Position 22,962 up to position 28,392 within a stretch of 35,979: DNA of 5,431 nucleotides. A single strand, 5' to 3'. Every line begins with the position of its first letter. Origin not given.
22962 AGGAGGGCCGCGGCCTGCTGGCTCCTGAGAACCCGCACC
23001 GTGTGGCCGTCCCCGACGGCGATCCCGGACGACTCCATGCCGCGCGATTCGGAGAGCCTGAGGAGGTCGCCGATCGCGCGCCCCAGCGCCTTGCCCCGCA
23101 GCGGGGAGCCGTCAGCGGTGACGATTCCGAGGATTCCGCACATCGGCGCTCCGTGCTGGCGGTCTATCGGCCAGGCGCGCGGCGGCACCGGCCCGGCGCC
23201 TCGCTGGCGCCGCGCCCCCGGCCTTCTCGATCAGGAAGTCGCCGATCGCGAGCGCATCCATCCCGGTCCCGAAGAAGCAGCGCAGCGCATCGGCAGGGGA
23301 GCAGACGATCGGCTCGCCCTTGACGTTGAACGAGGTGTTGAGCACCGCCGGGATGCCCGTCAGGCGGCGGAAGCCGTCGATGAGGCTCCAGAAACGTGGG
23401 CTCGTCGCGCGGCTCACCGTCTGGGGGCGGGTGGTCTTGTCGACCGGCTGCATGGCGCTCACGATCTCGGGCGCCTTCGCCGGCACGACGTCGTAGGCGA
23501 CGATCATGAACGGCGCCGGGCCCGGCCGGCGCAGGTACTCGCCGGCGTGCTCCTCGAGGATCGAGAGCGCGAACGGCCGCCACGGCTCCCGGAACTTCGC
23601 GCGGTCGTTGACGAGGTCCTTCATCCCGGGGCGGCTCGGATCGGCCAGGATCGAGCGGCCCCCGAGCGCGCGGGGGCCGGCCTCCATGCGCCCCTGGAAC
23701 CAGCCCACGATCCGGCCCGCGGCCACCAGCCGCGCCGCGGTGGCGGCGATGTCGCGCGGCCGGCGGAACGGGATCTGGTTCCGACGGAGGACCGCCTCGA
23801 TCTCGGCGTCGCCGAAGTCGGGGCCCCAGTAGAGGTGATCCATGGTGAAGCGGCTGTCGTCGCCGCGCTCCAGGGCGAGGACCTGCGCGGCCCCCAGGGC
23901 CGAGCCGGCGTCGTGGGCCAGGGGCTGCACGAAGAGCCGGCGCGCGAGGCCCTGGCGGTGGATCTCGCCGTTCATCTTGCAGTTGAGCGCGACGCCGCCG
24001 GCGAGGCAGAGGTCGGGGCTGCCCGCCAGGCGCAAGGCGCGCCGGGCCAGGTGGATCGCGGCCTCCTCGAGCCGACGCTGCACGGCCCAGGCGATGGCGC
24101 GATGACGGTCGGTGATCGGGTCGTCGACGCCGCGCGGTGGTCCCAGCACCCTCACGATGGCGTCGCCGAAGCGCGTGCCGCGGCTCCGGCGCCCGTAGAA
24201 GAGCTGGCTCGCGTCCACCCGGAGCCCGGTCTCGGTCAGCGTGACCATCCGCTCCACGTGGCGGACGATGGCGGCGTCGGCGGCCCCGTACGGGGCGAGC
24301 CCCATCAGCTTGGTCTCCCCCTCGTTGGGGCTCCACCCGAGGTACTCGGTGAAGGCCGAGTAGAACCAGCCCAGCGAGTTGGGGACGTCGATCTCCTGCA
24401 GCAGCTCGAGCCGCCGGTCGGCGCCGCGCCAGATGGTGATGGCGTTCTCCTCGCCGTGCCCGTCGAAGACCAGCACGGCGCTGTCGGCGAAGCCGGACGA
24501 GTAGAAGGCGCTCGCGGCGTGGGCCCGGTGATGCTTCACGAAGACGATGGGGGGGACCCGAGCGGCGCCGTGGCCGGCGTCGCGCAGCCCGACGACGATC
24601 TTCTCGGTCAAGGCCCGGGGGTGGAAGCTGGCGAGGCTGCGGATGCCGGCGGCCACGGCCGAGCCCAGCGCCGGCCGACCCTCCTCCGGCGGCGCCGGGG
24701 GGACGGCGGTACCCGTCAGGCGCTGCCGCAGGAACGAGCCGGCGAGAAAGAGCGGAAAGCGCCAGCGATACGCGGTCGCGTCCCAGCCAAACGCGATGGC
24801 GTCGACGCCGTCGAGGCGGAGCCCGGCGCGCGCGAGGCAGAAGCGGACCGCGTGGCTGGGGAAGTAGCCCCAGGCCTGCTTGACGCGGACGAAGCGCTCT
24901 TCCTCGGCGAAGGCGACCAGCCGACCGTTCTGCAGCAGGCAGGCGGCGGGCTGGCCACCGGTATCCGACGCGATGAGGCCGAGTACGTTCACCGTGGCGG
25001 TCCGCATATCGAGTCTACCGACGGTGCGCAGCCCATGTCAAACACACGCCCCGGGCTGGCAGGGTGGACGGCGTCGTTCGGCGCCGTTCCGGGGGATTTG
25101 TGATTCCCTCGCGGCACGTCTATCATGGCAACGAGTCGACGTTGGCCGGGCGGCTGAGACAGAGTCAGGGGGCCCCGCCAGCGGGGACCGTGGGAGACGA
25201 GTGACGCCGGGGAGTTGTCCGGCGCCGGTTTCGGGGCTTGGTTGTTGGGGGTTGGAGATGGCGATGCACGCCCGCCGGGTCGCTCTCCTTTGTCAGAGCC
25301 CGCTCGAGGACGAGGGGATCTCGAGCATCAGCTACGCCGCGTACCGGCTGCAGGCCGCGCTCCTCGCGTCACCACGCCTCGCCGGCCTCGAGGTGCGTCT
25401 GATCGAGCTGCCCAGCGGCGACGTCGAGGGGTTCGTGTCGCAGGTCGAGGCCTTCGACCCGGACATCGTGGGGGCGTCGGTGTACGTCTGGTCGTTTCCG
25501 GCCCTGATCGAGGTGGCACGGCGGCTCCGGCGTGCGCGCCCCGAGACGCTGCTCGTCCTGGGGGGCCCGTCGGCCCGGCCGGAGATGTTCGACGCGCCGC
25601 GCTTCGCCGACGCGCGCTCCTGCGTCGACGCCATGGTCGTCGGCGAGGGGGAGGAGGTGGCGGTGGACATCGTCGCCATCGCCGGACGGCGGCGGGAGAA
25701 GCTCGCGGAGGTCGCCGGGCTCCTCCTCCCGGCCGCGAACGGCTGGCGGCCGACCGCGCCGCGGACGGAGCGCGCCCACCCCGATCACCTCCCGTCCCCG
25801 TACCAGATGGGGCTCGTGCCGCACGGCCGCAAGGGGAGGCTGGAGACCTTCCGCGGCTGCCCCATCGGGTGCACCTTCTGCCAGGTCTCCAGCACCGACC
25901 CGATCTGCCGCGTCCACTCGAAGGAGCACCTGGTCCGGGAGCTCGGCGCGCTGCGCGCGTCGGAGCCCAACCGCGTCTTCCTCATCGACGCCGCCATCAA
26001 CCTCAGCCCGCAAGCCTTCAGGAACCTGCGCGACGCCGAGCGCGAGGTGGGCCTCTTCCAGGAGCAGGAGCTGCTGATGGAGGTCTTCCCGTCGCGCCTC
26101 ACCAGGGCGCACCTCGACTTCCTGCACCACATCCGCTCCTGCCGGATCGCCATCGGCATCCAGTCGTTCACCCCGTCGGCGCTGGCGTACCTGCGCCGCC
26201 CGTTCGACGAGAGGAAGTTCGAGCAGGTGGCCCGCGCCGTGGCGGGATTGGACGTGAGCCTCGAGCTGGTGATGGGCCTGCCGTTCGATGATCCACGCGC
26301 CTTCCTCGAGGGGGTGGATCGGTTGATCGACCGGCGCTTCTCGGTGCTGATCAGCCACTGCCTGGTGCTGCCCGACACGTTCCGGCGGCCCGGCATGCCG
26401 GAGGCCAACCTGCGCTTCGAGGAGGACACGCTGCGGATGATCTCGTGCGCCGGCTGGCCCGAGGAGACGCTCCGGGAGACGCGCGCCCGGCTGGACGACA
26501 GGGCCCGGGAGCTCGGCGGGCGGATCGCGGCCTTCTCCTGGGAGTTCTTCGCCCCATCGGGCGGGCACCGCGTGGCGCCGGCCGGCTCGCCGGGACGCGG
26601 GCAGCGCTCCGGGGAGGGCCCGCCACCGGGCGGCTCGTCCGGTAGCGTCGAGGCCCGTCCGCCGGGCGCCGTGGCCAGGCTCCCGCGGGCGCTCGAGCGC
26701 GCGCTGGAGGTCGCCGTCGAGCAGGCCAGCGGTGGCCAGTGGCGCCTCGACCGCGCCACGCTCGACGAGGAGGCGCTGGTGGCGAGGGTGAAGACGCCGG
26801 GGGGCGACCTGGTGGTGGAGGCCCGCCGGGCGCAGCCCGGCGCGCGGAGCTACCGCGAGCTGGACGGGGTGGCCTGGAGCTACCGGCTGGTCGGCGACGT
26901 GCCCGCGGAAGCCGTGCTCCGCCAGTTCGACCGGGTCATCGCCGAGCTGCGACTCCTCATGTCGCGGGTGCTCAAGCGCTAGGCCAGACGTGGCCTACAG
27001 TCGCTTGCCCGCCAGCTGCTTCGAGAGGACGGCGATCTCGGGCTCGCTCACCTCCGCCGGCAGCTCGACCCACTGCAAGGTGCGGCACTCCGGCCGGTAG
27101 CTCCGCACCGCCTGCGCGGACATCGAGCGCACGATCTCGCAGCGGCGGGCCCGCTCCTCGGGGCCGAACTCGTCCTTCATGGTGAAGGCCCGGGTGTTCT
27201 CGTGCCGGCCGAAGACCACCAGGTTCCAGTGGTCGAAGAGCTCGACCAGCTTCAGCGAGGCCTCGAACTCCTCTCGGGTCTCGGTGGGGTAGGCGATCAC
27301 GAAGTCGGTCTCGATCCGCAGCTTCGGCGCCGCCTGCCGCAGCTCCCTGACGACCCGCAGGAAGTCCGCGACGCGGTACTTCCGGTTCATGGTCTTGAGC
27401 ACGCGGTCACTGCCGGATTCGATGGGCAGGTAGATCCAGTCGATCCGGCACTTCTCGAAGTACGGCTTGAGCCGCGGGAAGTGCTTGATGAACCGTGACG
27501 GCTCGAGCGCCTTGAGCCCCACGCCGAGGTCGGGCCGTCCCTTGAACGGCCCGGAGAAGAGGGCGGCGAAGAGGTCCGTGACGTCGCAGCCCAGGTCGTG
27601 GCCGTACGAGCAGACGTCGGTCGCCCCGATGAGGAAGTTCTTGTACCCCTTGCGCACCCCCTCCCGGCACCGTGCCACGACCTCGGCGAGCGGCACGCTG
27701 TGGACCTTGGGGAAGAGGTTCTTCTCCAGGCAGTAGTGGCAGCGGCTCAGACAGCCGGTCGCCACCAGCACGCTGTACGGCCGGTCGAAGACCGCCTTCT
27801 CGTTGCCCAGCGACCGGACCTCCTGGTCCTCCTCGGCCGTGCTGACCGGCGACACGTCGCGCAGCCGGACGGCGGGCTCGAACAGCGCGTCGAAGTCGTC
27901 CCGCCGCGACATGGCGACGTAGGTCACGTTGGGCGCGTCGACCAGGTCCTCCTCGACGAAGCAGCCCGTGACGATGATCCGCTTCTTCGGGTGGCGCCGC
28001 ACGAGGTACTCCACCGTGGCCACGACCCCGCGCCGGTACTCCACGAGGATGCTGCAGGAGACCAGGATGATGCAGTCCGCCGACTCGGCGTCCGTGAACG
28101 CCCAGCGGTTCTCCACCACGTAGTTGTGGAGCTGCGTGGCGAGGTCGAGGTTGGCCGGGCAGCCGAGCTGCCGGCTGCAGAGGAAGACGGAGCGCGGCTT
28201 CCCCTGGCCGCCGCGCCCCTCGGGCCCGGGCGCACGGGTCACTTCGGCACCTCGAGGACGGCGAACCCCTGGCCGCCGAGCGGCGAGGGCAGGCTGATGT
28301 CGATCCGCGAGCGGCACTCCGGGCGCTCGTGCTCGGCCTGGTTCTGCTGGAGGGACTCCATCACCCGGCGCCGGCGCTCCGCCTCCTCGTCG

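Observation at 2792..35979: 33-kb island made almost entirely of Fe-S/radical enzymes: 12 radical-SAM(-like) genes, a nitrogenase-like reductase and 3 U32 proteins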

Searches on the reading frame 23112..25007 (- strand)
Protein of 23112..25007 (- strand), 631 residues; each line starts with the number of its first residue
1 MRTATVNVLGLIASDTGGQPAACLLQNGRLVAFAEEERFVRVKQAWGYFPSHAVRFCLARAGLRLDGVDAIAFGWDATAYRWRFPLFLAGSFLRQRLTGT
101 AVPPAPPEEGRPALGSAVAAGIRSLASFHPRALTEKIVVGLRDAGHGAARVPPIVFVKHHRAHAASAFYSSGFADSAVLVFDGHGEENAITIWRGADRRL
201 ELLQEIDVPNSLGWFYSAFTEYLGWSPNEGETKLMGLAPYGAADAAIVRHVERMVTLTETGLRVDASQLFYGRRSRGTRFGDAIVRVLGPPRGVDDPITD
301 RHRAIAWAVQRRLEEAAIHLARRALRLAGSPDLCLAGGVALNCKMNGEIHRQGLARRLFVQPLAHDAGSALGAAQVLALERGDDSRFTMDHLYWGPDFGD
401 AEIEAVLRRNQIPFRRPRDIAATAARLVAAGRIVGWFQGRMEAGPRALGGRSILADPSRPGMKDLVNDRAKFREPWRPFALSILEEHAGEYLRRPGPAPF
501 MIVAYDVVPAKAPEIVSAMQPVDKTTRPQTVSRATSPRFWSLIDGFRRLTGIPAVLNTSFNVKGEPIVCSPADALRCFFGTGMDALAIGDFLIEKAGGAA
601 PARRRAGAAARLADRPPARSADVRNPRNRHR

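Call 8: search_protein_families(library=pfam, proteins=[window:23112-25007:-], max_evalue=0.01)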
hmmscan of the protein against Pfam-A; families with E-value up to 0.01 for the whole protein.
window:23112-25007:- (631 aa): 3 families
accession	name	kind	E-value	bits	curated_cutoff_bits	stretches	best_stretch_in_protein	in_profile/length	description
PF16861.10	Carbam_trans_C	-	2.8e-62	209.7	27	1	425-595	1-170/170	Carbamoyltransferase C-terminus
PF02543.21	Carbam_trans_N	-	2.8e-45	155.7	24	1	21-374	13-345/346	Carbamoyltransferase N-terminus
PF00814.31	TsaD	-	0.00014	22.1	24.8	1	153-350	83-238/264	tRNA N6-adenosine threonylcarbamoyltransferase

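Call 11: search_protein_families(library=ncbifam, proteins=[window:23112-25007:-], max_evalue=0.001)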
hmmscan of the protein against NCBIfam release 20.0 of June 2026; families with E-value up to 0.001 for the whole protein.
window:23112-25007:- (631 aa): 2 families
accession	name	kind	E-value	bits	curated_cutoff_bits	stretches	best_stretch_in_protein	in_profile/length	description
NF041651.1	nodul_NodU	equivalog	1.3e-38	133.1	1000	1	314-572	287-534/556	nodulation protein NodU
TIGR00143.1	hypF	equivalog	0.00019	19.7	466.1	0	152-195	467-512/741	carbamoyltransferase HypF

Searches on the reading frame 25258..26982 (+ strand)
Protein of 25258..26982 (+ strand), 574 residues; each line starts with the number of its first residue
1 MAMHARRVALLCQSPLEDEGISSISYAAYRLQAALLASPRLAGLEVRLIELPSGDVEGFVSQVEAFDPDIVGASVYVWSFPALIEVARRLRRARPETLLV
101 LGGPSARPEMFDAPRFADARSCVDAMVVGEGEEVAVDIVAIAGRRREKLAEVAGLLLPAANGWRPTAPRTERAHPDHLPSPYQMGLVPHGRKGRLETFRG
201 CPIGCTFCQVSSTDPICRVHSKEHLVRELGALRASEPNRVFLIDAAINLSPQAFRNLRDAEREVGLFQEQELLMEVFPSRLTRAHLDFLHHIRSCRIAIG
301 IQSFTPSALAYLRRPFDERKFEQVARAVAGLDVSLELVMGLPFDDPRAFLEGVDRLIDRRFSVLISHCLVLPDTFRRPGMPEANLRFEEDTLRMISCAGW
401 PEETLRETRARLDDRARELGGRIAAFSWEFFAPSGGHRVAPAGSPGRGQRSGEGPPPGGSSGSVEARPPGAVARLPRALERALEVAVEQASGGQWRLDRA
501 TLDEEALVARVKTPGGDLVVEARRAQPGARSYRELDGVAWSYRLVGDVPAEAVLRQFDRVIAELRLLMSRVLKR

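Call 8: search_protein_families(library=pfam, proteins=[window:25258-26982:+], max_evalue=0.01)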
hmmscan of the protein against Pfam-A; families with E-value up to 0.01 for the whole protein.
window:25258-26982:+ (574 aa): 2 families
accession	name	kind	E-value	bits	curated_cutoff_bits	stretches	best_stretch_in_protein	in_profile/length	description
PF02310.24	B12-binding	-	7.4e-14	52.1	32.1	1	37-138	22-120/121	B12 binding domain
PF04055.27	Radical_SAM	-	5.4e-13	49.9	29.5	1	196-332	2-142/166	Radical SAM superfamily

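Call 11: search_protein_families(library=ncbifam, proteins=[window:25258-26982:+], max_evalue=0.001)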
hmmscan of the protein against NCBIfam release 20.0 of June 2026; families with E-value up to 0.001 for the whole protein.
window:25258-26982:+ (574 aa): 15 families
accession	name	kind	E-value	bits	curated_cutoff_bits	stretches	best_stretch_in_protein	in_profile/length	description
NF033712.0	B12_rSAM_KedN5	subfamily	2.5e-22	78.9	700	1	16-374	8-385/624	KedN5 family methylcobalamin-dependent radical SAM C-methyltransferase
TIGR04367.1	HpnR_B12_rSAM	equivalog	7.6e-17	61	650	1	39-247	32-239/490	hopanoid C-3 methylase HpnR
TIGR04013.1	B12_SAM_MJ_1487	hypoth_equivalog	1e-12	47.6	251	1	57-224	32-184/382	TIGR04013 family B12-binding domain/radical SAM domain-containing protein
TIGR03975.1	rSAM_ocin_1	subfamily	1e-12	47.4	281.85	1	51-313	112-382/606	RiPP maturation radical SAM C-methyltransferase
NF050148.1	rSAM_ApyD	equivalog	2.9e-12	45.8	750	1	65-241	72-249/645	RiPP biosynthesis radical SAM protein ApyD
TIGR04295.1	B12_rSAM_oligo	hypoth_equivalog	1.3e-07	30.6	400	1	111-266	112-274/422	TIGR04295 family B12-binding domain-containing radical SAM protein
TIGR04072.2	rSAM_ladder_B12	equivalog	2e-07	30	360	1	86-357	89-347/443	lipid biosynthesis B12-binding/radical SAM protein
TIGR04014.1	B12_SAM_MJ_0865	equivalog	4.2e-07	29.1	360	1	83-243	57-212/434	methyl-coenzyme M reductase glutamine C-methyltransferase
TIGR04479.1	bcpD_PhpK_rSAM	subfamily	5.5e-07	28.3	600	1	61-257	104-307/504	PhpK family radical SAM P-methyltransferase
NF006067.1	PRK08208.1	equivalog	2.3e-06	26.8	380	1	265-356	119-214/427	STM4012 family radical SAM protein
TIGR02026.1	BchE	equivalog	7.3e-06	25.1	481.35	1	45-233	39-235/497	magnesium-protoporphyrin IX monomethyl ester anaerobic oxidative cyclase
NF038361.1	rSAM_Sden_1168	equivalog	6.9e-05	21.6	575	0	191-228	281-318/560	Sden_1168 family B12-binding radical SAM P-methyltransferase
TIGR00539.1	hemN_rel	equivalog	0.00023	20.4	205.4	1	249-350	65-170/361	radical SAM family heme chaperone HemW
NF006064.0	PRK08207.2-2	equivalog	0.00042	19.4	504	1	283-371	250-340/465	coproporphyrinogen III oxidase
TIGR00538.1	hemN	equivalog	0.0007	18.5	324.95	1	265-358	133-229/454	oxygen-independent coproporphyrinogen III oxidase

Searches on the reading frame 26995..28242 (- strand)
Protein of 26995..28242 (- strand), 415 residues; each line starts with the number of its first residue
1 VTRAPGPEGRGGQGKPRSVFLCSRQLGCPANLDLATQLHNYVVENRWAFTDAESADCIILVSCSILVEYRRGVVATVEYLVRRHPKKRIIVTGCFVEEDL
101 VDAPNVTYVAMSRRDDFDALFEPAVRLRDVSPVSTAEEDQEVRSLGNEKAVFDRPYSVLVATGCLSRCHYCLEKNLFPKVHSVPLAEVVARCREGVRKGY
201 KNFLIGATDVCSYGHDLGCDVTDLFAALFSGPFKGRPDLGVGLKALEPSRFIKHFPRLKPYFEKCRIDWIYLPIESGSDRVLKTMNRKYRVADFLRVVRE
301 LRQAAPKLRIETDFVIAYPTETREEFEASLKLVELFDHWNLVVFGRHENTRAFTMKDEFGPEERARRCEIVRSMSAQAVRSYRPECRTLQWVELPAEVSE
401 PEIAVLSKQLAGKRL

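Call 8: search_protein_families(library=pfam, proteins=[window:26995-28242:-], max_evalue=0.01)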
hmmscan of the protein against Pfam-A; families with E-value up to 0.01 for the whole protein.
window:26995-28242:- (415 aa): 2 families
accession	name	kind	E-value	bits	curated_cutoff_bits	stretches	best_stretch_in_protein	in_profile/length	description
PF04055.27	Radical_SAM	-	7.1e-16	59.3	29.5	1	160-332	3-165/166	Radical SAM superfamily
PF00919.26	UPF0004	-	4e-10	40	27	1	24-99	5-82/98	Uncharacterized protein family UPF0004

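Call 11: search_protein_families(library=ncbifam, proteins=[window:26995-28242:-], max_evalue=0.001)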
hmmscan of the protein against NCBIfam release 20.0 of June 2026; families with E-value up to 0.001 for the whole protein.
window:26995-28242:- (415 aa): 10 families
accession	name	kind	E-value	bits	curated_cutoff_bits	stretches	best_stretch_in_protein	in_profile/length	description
TIGR00089.1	TIGR00089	subfamily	1e-49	169.5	251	1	25-383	6-367/429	MiaB/RimO family radical SAM methylthiotransferase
TIGR01578.1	MiaB-like-B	hypoth_equivalog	7e-42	143.7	314.7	1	26-374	7-351/421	tRNA (N(6)-L-threonylcarbamoyladenosine(37)-C(2))-methylthiotransferase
TIGR01579.1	MiaB-like-C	equivalog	2.8e-40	138.9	357.05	1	25-383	3-367/416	tRNA (N(6)-L-threonylcarbamoyladenosine(37)-C(2))-methylthiotransferase MtaB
TIGR01125.1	TIGR01125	equivalog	4.2e-34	118.3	356.95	1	25-380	6-362/432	30S ribosomal protein S12 methylthiotransferase RimO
TIGR01574.1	miaB-methiolase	equivalog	2.2e-31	109.3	355.3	1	24-378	5-369/437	tRNA (N6-isopentenyl adenosine(37)-C2)-methylthiotransferase MiaB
NF010916.0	PRK14336.1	equivalog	1.8e-26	92.9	606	1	50-379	34-349/418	tRNA (N6-isopentenyl adenosine(37)-C2)-methylthiotransferase MiaB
TIGR04014.1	B12_SAM_MJ_0865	equivalog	1.5e-15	56.9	360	1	162-334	167-334/434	methyl-coenzyme M reductase glutamine C-methyltransferase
TIGR04013.1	B12_SAM_MJ_1487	hypoth_equivalog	7e-10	38.3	251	1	160-334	156-331/382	TIGR04013 family B12-binding domain/radical SAM domain-containing protein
TIGR04479.1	bcpD_PhpK_rSAM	subfamily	2.2e-07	29.6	600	1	270-336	345-409/504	PhpK family radical SAM P-methyltransferase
TIGR01212.1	TIGR01212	equivalog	0.00021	20.6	180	1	261-335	132-204/302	tRNA modification radical SAM protein MnmL/YtqA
